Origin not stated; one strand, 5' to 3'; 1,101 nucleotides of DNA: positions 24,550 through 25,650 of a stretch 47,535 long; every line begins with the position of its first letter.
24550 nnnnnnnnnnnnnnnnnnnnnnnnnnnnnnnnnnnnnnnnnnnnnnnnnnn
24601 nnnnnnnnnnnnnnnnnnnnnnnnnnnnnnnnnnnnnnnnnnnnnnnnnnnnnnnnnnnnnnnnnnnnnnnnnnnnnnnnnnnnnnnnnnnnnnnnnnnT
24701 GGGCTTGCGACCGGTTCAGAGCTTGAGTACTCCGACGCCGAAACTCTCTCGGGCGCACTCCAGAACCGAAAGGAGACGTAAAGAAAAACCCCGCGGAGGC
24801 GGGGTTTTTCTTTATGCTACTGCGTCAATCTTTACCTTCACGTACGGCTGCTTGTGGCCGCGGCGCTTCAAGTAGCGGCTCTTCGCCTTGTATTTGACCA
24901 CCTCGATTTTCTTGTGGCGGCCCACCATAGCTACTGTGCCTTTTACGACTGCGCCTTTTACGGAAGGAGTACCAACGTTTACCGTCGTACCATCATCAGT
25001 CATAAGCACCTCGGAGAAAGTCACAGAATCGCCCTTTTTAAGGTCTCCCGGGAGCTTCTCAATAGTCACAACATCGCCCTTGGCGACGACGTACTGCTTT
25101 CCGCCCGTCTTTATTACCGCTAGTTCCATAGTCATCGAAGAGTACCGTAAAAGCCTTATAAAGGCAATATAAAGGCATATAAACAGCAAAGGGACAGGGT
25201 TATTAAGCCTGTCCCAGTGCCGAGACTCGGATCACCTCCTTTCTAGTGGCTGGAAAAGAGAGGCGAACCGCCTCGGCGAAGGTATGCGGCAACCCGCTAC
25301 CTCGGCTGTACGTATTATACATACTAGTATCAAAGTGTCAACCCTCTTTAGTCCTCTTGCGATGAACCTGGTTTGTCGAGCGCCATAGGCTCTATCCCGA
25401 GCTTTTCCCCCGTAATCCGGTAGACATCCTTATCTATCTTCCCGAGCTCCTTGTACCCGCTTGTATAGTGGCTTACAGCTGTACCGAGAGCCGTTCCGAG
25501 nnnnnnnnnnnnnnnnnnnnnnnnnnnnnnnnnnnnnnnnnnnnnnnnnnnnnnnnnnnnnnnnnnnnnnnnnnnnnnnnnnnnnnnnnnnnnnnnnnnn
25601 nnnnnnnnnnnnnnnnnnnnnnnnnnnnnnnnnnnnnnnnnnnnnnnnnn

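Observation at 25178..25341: Consensus-promoter-driven small RNA carrying a perfect 16-nt complement to the 16S rRNA 3' tail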

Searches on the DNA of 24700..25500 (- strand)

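Call 6: search_rna_families(source=window, start=24700, end=25500, threshold=evalue, max_evalue=10, show_alignments=3)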
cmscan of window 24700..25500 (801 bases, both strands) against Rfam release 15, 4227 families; matches with E-value up to 10: 20.
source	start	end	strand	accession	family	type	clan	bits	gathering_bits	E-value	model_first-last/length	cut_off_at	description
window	24713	24816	+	RF01772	rnk_pseudo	Cis-reg; leader;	-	26.2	55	0.04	1-108/108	no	Pseudomonas rnk leader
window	24781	24847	-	RF00512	Leu_leader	Cis-reg; leader;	-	25.5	50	0.0064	1-148/148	no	Leucine operon leader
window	24757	24813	+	RF02495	ohsC_RNA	Gene; antitoxin;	-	25.5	50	0.18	1-77/77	no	Oppression of Hydrophobic ORF by sRNA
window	24785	24895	-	RF00195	RsmY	Gene; sRNA;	CL00106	25.2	57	0.00057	1-121/121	no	RsmY RNA family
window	24780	24830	-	RF02495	ohsC_RNA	Gene; antitoxin;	-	23.9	50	0.38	1-77/77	no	Oppression of Hydrophobic ORF by sRNA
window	24783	24808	+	RF00195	RsmY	Gene; sRNA;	CL00106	23.8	57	0.0013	96-121/121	no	RsmY RNA family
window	24782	24816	-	RF02621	BSnc120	Gene; sRNA;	-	22.3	114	0.022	36-70/88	no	Brucella sRNA 120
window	24778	24816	-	RF04157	MIR9486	Gene; miRNA;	-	22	100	0.083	1-119/119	no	MIR9486 microRNA precursor family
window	24780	24847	-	RF00506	Thr_leader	Cis-reg; leader;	-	22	55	0.13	1-118/118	no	Threonine operon leader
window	24777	24842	-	RF01772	rnk_pseudo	Cis-reg; leader;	-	21.7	55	0.38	1-108/108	no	Pseudomonas rnk leader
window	25191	25251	-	RF01867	CC2171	Gene; sRNA;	-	21.3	75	0.03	1-159/159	no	caulobacter sRNA CC2171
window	24762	24827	+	RF02621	BSnc120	Gene; sRNA;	-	20.9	114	0.057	1-88/88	no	Brucella sRNA 120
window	24752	24895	+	RF01770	rimP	Cis-reg; leader;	-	18.9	47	2.4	1-102/102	no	Gammaprotebacteria rimP leader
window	24783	24813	-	RF02083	OrzO-P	Gene; antitoxin;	-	18.7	60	2.7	43-76/76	no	OrzO-P RNA antitoxin family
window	24784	24809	-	RF01400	istR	Gene; antitoxin;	-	18.1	45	0.46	104-129/130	no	istR Hfq binding RNA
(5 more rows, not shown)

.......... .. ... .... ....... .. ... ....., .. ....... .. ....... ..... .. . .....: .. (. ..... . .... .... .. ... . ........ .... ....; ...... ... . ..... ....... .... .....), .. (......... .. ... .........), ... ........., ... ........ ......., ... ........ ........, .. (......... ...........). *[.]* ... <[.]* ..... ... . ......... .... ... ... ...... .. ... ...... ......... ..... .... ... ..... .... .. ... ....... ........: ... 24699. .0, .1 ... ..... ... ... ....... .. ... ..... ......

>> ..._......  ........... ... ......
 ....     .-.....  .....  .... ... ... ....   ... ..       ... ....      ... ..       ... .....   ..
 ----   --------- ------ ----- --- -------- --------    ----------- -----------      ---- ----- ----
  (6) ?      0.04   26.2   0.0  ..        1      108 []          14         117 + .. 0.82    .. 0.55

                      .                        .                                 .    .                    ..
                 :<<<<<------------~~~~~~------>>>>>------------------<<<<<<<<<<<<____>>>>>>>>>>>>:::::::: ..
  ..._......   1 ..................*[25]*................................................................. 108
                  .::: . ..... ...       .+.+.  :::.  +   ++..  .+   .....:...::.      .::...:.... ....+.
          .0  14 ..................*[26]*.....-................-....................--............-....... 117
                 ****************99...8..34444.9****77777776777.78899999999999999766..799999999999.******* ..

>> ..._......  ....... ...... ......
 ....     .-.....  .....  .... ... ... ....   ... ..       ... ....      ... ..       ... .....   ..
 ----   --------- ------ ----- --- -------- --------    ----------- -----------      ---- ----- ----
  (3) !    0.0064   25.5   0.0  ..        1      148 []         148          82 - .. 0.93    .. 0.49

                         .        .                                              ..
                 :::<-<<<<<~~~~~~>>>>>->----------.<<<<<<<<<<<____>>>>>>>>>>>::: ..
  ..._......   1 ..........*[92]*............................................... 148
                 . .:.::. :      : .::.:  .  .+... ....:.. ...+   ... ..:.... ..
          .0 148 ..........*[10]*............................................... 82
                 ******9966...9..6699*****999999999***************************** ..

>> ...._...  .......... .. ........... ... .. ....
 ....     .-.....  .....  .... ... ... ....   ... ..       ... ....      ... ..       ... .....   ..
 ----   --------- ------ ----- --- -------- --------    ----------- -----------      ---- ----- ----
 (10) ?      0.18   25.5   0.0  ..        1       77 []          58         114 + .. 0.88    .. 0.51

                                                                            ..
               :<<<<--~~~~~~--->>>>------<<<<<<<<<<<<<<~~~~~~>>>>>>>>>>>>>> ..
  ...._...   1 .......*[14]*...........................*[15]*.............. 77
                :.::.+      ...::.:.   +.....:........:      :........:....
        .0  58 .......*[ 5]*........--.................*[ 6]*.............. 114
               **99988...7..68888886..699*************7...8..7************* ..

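Call 77: search_rna_families(source=L088, start=2650, end=3010, threshold=evalue, max_evalue=1)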
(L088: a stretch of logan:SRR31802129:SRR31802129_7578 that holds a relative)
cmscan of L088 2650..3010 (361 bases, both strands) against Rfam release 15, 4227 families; matches with E-value up to 1: 0.
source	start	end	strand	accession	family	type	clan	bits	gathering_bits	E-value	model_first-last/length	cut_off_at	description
